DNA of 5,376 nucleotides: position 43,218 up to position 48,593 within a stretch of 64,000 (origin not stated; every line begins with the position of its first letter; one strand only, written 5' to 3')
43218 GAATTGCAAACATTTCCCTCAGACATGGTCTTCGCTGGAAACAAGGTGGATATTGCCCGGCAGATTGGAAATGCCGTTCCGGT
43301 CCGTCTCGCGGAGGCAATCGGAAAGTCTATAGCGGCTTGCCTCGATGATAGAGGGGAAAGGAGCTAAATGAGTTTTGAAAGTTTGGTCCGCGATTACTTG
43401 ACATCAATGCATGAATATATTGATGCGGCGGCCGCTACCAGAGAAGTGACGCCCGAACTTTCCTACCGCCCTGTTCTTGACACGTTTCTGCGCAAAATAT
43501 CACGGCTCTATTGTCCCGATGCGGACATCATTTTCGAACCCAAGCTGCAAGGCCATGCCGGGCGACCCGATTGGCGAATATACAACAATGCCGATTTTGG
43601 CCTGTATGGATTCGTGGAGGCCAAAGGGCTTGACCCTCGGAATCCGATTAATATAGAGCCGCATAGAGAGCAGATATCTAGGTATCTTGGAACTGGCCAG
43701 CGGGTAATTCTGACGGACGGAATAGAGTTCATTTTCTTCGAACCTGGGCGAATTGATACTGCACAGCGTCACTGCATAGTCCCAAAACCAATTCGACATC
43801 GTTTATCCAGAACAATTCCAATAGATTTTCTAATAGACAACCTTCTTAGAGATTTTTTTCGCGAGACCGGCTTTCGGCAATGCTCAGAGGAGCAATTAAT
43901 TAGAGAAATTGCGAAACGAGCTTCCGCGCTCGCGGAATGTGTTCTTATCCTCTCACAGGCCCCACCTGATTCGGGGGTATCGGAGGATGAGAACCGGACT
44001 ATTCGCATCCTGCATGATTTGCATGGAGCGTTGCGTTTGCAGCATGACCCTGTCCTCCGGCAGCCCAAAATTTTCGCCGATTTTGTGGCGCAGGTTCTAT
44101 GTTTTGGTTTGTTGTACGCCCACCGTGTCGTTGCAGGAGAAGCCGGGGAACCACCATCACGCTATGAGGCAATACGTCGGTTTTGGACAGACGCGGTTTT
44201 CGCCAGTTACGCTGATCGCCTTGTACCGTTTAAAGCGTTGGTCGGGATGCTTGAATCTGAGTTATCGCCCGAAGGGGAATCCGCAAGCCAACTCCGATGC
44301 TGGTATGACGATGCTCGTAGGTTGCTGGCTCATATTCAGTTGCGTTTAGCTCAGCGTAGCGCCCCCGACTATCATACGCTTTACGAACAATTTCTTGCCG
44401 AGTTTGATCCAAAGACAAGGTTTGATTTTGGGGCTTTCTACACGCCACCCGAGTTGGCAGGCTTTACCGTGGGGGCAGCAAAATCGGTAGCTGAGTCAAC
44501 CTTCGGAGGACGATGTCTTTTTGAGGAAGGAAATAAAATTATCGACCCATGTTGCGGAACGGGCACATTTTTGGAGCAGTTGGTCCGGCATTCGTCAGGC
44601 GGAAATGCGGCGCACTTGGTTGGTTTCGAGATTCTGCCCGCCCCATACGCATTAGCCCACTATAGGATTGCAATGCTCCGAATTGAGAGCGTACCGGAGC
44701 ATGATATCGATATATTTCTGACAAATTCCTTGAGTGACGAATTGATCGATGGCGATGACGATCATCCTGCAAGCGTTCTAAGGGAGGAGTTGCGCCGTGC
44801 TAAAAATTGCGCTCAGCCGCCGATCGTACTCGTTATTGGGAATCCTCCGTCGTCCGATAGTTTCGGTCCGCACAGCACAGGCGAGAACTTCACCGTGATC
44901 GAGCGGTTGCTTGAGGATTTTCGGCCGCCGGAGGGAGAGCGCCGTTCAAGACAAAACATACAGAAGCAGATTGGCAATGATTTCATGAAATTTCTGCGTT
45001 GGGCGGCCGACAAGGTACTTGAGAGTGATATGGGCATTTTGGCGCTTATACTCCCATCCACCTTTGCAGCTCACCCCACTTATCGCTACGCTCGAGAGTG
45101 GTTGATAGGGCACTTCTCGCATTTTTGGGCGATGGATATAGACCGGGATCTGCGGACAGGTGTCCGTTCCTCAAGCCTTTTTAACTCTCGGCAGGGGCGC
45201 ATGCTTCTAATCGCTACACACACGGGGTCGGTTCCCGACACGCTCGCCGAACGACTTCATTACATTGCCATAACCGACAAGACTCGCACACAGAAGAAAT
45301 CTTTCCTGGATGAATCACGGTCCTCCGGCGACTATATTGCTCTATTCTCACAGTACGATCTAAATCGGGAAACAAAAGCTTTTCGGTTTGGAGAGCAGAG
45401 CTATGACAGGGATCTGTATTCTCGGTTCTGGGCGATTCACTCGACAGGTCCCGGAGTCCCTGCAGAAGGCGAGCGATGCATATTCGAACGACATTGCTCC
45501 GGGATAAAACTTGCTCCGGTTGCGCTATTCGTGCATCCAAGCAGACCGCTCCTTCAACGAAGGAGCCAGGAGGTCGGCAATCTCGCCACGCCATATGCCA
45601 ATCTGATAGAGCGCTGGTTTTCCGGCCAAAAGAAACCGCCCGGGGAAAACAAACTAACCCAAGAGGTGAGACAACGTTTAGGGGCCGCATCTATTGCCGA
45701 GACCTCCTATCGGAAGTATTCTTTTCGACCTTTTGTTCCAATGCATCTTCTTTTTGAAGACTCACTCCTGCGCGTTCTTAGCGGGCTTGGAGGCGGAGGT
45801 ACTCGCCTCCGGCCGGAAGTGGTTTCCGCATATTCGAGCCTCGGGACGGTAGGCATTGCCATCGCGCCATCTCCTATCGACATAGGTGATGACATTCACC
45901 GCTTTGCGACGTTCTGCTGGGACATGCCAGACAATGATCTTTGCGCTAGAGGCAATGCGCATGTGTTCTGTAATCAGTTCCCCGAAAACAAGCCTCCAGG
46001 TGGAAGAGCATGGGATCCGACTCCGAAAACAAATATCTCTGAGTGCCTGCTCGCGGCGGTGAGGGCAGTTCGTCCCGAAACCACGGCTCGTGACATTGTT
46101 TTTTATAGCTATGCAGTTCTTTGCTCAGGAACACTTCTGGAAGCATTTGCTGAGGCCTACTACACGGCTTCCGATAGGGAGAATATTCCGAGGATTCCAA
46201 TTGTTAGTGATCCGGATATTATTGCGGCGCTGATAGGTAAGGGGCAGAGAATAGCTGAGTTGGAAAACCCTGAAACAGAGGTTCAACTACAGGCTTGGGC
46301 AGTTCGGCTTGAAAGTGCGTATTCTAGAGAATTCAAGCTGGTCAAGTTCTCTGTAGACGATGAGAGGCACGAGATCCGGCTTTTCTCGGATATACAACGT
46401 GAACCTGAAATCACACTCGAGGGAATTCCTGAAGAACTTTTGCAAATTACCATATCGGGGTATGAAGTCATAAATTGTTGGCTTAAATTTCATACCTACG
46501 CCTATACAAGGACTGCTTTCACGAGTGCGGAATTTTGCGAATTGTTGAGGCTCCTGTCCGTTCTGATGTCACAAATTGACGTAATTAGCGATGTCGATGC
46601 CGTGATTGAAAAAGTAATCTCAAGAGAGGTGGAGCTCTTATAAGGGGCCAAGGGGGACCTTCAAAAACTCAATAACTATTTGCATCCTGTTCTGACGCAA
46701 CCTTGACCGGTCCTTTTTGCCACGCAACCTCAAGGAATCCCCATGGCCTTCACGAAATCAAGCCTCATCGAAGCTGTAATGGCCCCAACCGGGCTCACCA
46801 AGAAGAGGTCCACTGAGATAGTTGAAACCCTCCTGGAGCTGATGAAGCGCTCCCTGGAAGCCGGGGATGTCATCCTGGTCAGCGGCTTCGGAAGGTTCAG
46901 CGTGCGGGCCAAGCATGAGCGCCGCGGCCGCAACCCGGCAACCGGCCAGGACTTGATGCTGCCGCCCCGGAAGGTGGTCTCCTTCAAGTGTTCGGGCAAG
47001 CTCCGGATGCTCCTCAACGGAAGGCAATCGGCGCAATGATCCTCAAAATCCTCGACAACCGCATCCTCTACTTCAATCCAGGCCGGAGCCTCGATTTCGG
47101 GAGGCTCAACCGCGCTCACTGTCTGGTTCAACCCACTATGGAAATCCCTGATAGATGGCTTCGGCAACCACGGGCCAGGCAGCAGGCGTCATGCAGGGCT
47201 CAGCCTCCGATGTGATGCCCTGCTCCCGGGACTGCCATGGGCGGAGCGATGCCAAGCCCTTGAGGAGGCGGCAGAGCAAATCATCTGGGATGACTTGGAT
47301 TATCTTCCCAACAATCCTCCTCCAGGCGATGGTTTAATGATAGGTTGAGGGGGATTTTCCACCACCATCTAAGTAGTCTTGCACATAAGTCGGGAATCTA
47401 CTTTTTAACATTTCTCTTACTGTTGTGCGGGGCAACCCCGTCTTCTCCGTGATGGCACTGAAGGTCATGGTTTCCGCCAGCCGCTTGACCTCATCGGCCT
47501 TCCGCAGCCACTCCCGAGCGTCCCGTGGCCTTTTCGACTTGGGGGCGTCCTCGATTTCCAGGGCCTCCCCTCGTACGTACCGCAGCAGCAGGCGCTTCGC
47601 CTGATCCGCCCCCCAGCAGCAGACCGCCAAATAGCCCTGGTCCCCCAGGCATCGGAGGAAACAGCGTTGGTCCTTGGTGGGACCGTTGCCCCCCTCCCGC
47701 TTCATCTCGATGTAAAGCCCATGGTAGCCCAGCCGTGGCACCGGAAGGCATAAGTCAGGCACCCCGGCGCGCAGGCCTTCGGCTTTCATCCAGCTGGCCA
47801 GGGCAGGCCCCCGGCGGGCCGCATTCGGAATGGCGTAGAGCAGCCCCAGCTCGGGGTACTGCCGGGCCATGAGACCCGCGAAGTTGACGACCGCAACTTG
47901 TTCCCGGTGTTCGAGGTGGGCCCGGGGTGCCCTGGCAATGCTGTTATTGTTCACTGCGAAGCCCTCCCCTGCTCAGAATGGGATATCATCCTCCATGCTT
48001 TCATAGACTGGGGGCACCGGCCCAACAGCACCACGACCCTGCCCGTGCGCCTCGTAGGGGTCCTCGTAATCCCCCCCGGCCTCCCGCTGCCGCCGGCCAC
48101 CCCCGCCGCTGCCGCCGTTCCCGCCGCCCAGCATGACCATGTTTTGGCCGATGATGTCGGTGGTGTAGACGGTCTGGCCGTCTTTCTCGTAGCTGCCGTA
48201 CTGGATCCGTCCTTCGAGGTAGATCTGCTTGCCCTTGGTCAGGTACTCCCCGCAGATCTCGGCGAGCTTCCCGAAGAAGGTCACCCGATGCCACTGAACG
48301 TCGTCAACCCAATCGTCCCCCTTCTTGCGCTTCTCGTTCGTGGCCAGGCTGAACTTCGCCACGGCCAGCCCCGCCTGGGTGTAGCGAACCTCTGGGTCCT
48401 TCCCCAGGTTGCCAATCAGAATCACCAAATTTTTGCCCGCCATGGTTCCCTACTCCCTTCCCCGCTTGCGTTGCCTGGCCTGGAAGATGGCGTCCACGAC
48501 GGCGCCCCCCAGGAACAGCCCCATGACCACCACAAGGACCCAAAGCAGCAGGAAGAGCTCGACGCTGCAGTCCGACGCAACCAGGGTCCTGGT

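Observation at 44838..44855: Catalytic motif IV of the methylase core reads GNPPSS: the aromatic residue is replaced by Ser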

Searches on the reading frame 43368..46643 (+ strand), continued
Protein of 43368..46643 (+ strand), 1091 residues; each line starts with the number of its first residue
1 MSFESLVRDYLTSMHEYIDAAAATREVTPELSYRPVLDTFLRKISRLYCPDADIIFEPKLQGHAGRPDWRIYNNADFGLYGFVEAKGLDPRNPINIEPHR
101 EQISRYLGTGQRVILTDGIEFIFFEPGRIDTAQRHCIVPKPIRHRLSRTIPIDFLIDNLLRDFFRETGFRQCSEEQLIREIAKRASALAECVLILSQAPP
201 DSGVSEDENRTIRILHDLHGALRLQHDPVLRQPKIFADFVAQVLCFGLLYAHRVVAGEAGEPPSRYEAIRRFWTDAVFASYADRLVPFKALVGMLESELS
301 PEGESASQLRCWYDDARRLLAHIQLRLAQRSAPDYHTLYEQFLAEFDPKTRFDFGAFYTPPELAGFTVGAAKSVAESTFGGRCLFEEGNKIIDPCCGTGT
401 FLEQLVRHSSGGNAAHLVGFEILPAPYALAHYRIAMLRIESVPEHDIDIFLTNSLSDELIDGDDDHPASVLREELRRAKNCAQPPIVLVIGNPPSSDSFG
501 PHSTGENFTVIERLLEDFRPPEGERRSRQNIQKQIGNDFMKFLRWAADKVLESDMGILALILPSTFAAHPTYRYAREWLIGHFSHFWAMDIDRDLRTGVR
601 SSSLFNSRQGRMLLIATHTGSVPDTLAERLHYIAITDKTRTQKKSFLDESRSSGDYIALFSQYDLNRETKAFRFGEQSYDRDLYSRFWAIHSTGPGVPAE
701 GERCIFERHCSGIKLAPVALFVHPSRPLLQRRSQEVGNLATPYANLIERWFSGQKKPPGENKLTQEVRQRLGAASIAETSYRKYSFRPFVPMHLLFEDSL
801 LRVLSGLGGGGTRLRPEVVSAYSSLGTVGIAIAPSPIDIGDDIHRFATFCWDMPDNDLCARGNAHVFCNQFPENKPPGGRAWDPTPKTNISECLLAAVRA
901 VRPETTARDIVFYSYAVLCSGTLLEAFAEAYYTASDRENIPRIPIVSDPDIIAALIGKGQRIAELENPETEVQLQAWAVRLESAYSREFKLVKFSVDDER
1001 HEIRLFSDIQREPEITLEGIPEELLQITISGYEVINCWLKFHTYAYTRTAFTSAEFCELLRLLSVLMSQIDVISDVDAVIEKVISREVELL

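Call 52: find_encoding_contigs(protein=P0241, flank=6000, max_places=1)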
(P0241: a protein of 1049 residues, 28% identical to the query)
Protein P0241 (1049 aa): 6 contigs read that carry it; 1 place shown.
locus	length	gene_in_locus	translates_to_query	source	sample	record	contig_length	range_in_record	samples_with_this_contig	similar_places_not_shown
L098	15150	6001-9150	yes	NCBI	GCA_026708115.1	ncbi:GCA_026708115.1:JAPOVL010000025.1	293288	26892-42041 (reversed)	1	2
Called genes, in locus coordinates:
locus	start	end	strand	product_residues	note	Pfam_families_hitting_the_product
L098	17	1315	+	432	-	PF01547:SBP_bac_1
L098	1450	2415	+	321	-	PF00528:BPD_transp_1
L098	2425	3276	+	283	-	PF00528:BPD_transp_1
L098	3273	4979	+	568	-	PF00118:Cpn60_TCP1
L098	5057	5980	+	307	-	-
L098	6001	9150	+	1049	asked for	PF02384:N6_Mtase, PF07669:Eco57I (weak), PF18135:Type_ISP_C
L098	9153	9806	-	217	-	PF12804:NTP_transf_3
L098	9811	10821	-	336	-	PF00994:MoCF_biosynth (weak)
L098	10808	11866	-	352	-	PF02625:XdhC_CoxI, PF13478:XdhC_C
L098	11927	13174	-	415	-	PF05762:VWA_CoxE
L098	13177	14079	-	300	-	PF13191:AAA_16 (weak), PF00004:AAA, PF07726:AAA_3 (faint), PF07728:AAA_5, PF13401:AAA_22 (weak)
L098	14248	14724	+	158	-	PF12867:DinB_2 (weak)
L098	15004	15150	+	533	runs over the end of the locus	-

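Call 53: find_encoding_contigs(protein=P0250, flank=6000, max_places=1)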
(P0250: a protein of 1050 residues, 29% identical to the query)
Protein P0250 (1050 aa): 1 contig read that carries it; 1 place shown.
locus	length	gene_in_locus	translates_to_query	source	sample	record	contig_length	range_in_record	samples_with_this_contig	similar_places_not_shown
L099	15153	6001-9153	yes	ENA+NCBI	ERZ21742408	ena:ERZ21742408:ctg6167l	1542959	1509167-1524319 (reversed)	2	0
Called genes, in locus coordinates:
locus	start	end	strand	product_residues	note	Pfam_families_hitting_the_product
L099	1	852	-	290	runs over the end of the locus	PF02629:CoA_binding, PF00549:Ligase_CoA, PF13607:Succ_CoA_lig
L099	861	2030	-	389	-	PF08442:ATP-grasp_2, PF13549:ATP-grasp_5, PF24948:Citrate_synth_N, PF00549:Ligase_CoA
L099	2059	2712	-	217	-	-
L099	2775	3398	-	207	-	-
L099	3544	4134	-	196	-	-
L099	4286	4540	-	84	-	-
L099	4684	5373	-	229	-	-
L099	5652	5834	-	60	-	-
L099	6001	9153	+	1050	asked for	PF02384:N6_Mtase, PF07669:Eco57I (weak), PF18135:Type_ISP_C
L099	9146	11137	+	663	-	PF16177:ACAS_N, PF00501:AMP-binding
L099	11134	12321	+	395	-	PF00108:Thiolase_N, PF02803:Thiolase_C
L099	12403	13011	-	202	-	-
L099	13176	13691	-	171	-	PF02130:YbeY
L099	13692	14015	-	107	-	-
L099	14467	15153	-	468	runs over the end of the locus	PF01134:GIDA, PF01266:DAO (faint), PF02737:3HCDH_N (faint), PF07992:Pyr_redox_2, PF12831:FAD_oxidored, PF13738:Pyr_redox_3, PF00070:Pyr_redox, PF02852:Pyr_redox_dim, +1 more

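Call 61: search_dna_similar(query=window:43368-46640:+, collection=plasmids, mode=protein, max_rows=15)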
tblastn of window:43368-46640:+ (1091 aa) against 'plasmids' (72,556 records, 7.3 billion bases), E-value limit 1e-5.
Records with a match: 232; places in all: 238; records where one place covers at least 80% of the query: 0.
Best place of each record, by identity: <60% 232.
By first word of the organism name: Rhodococcus 19; Borrelia 17; Klebsiella 14; Lactococcus 11; Escherichia 11; Borreliella 10; Pseudomonas 7; Phaeobacter 7; Streptomyces 6; Leuconostoc 6; and 76 more.
By predicted mobility (MOB-suite, as given by PLSDB): non-mobilizable 115; mobilizable 67; conjugative 50.
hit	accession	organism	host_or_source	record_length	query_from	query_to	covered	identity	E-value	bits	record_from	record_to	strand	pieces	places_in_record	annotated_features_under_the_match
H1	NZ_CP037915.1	Sphingomonas sp. AAP5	water column of an alpine lake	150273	28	789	70%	22.5%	1e-18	100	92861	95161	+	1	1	type ISP restriction/modification enzyme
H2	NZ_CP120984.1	Streptomyces sp. Alt3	-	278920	275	965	63%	23.7%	6e-16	91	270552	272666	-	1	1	type ISP restriction/modification enzyme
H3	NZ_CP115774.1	Paracoccus sediminicola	cell culture,sediment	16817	105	799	64%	22.9%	1e-17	97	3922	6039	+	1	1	type ISP restriction/modification enzyme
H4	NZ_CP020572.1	Thermus aquaticus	-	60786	7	640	58%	25.0%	1e-21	109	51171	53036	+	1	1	type ISP restriction/modification enzyme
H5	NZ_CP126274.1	Curtobacterium sp. MCBD17_040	-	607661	275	963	63%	23.0%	1e-14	87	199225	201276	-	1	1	type ISP restriction/modification enzyme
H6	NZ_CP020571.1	Thermus aquaticus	cell culture,DSMZ culture collection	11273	7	640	58%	24.9%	2e-21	108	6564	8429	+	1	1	type ISP restriction/modification enzyme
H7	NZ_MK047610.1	Pseudomonas aeruginosa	Homo sapiens,Rectal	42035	7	628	57%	25.1%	8e-34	149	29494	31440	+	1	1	type ISP restriction/modification enzyme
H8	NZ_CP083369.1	Pseudomonas aeruginosa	Homo sapiens,sputum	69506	7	628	57%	25.1%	8e-34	149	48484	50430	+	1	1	type ISP restriction/modification enzyme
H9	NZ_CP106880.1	Curtobacterium flaccumfaciens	Euphorbia pulcherrima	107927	275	949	62%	22.9%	3e-15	89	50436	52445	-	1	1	type ISP restriction/modification enzyme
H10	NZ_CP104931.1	Curtobacterium flaccumfaciens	Euphorbia pulcherrima cv. Scandic Red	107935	275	949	62%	22.9%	3e-15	89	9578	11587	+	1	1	type ISP restriction/modification enzyme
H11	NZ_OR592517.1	Curtobacterium flaccumfaciens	-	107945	275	949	62%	22.9%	3e-15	89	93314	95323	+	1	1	type ISP restriction/modification enzyme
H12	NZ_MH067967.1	Arthrobacter sp.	-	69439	275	944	61%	22.9%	2e-11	76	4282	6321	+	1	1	type ISP restriction/modification enzyme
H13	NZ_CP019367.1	Borrelia turicatae 91E135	Ornithodoros turicata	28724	178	799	57%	23.5%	3e-25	122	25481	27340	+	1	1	type ISP restriction/modification enzyme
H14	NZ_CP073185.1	Borrelia turicatae 91E135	Ornithdoros turicatae,lab mouse blood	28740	178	799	57%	23.5%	3e-25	122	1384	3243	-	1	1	type ISP restriction/modification enzyme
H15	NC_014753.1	Oceanithermus profundus DSM 14977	deep sea hot vent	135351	65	597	49%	27.3%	1e-25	122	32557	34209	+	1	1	type ISP restriction/modification enzyme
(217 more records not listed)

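Call 62: search_dna_similar(query=window:43368-46640:+, collection=phages, mode=protein, max_rows=15)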
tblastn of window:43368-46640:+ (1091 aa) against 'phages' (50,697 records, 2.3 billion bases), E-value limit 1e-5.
Records with a match: 2; places in all: 2; records where one place covers at least 80% of the query: 0.
Best place of each record, by identity: <60% 2.
By first word of the organism name: Listeria 2.
By host as written in the record: Listeria monocytogenes 2.
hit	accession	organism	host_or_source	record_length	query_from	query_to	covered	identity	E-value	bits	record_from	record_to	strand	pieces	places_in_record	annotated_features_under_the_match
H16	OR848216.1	Listeria phage LM 4-14-1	Listeria monocytogenes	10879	337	597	24%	24.1%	3e-9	67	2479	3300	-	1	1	record has no annotation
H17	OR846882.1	Listeria phage LM 4-11-1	Listeria monocytogenes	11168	337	597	24%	24.1%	3e-9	67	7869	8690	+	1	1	record has no annotation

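Call 63: predict_structure(alignment_id=A2)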
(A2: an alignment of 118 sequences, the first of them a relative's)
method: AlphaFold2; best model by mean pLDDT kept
length: 1091 residues; sequences in the alignment: 118
mean_pLDDT: 88.4   pTM: 0.80
mean pLDDT of the five models: 88.4, 88.4, 86.9, 86.2, 86.0
residues with pLDDT >= 90: 630; 70-90: 377; 50-70: 81; < 50: 3
segments of 3 or more residues with pLDDT < 50: none
pLDDT, mean of each block of 10 residues (from residue 1): 89 84 63 78 91 75 66 89 87 90 83 92 92 91 70 90 78 87 91 90 82 88 79 91 92 80 90 85 86 84 69 90 85 81 83 70 96 94 90 87 94 92 89 87 92 88 62 86 93 73 85 92 70 81 95 96 89 93 97 67 77 95 93 91 95 96 90 76 92 85 93 93 97 97 96 93 95 96 96 95 85 91 95 84 88 94 92 87 95 96 97 98 85 72 96 98 96 94 96 95 95 95 93 96 97 97 97 96 95 93
secondary structure, 60 per line:
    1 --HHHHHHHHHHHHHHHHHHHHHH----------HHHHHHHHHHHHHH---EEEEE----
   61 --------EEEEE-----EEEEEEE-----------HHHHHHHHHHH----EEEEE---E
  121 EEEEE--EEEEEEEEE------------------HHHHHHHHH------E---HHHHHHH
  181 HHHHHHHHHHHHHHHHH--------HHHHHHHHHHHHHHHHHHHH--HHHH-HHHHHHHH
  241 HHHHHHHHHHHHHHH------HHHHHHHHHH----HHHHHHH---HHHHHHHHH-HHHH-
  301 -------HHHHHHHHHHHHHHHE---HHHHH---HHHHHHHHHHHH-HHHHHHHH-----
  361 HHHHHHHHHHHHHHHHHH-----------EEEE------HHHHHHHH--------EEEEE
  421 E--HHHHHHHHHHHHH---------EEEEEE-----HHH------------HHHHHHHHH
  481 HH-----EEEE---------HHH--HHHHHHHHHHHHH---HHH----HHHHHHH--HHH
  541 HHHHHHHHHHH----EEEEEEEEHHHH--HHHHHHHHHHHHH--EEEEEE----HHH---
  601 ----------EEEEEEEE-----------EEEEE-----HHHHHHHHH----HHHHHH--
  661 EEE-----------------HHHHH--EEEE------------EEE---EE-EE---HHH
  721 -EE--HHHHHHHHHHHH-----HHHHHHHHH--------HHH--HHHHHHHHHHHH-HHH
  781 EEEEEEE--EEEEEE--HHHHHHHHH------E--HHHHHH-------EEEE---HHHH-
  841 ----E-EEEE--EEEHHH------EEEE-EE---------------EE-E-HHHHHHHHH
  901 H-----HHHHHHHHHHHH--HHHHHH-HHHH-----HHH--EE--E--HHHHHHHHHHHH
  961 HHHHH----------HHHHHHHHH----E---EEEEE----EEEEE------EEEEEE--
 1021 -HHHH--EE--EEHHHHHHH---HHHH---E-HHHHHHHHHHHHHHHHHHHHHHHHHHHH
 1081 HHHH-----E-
elements in order (helices of 4 or more, strands of 3 or more residues): H3-24 H35-48 E52-56 E69-73 E79-85 H97-107 E112-116 E120-125 E128-136 H155-163 H174-197 H206-225 H228-231 H233-255 H262-271 H276-282 H286-294 H296-299 H308-322 H327-331 H335-346 H348-355 H361-378 E390-393 H400-407 E416-421 H424-436 E446-451 H472-482 E488-491 H506-518 H529-535 H538-551 E556-563 H564-567 H570-582 E585-590 E611-618 E630-634 H640-648 H653-658 E661-663 H681-685 E688-691 E704-706 H726-737 H743-751 H765-776 E781-787 E790-795 H798-806 H816-821 E829-832 H836-839 E847-850 E853-855 E865-868 H892-901 H907-918 H921-926 H928-931 H949-965 H976-984 E993-997 E1002-1006 E1013-1018 H1022-1025 H1034-1040 H1044-1047 H1053-1084

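Call 65: fold_search(model_id=the predicted structure, library=pdb)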
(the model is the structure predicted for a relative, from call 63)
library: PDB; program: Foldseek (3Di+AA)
matches with E <= 10: 725; with E <= 0.001: 81
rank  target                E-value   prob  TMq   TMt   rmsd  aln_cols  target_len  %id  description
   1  7lo5_B                3.1e-33  1.00  0.56  0.60  20.7      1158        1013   16  cryoEM structure DrdV-DNA complex (released 2021-03-17)
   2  7lo5_C                3.4e-33  1.00  0.55  0.59  21.9      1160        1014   16  cryoEM structure DrdV-DNA complex (released 2021-03-17)
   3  7lo5_A                2.2e-32  1.00  0.55  0.59  20.4      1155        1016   16  cryoEM structure DrdV-DNA complex (released 2021-03-17)
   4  7lvv_B                3.9e-31  1.00  0.57  0.61  19.9      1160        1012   17  cryoEM structure DrdV-DNA complex (released 2021-03-17)
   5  7lvv_A                1.3e-30  1.00  0.54  0.58  20.9      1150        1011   17  cryoEM structure DrdV-DNA complex (released 2021-03-17)
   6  7lo5_D                1.4e-30  1.00  0.56  0.59  21.8      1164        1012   16  cryoEM structure DrdV-DNA complex (released 2021-03-17)
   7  4xqk_B                1.9e-28  1.00  0.57  0.43   9.3      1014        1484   16  ATP-dependent Type ISP restriction-modification enzyme LlaBIII bound to DNA (released 2015-09-16)
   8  4xqk_A                4.1e-28  1.00  0.58  0.43   9.2      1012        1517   16  ATP-dependent Type ISP restriction-modification enzyme LlaBIII bound to DNA (released 2015-09-16)
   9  5ffj_A                3.3e-26  1.00  0.54  0.56   8.1      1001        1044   15  Structure of a nuclease-deletion mutant of the Type ISP restriction-modification enzyme LlaGI in complex with a DNA su (released 2016-03-30)
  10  5ffj_B                6.6e-26  1.00  0.56  0.50   8.6      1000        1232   15  Structure of a nuclease-deletion mutant of the Type ISP restriction-modification enzyme LlaGI in complex with a DNA su (released 2016-03-30)
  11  8q56_A                5.2e-11  1.00  0.38  0.35  12.2      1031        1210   10  PglX methyltransferase of Salmonella BREX phage defence system (aka BrxX) bound to inhibitor Ocr (released 2024-08-21)
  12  9ewz_C                1.1e-10  1.00  0.39  0.36  10.0      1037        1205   11  Cryo-EM structure of the E. coli BrxX methyltransferase in complex with DNA (released 2025-03-05)
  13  8c45_A                1.2e-10  1.00  0.39  0.35  11.3      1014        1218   11  PglX methyltransferase from the Salmonella BREX phage defence system (aka BrxX) (released 2024-07-10)
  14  8zek_A                1.9e-10  1.00  0.39  0.36  12.6      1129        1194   11  Cryo-EM structure of the E. coli BrxX methyltransferase complexed with Ocr (released 2024-12-11)
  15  8c45_B                4.7e-10  1.00  0.39  0.35  12.4      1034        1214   11  PglX methyltransferase from the Salmonella BREX phage defence system (aka BrxX) (released 2024-07-10)
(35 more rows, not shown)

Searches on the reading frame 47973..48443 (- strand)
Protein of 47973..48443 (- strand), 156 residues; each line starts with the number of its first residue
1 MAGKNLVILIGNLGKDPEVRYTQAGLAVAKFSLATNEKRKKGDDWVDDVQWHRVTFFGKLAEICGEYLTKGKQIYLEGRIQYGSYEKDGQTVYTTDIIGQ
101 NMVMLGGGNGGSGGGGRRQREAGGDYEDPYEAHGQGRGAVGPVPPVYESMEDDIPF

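Call 55: search_protein_families(library=pfam, proteins=[window:47973-48443:-], max_evalue=0.001)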
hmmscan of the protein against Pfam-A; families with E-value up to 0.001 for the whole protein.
window:47973-48443:- (156 aa): 1 family
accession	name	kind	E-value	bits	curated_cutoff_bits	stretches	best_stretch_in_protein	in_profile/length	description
PF00436.31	SSB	-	2.2e-32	111.7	26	1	5-105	2-104/104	Single-strand binding protein family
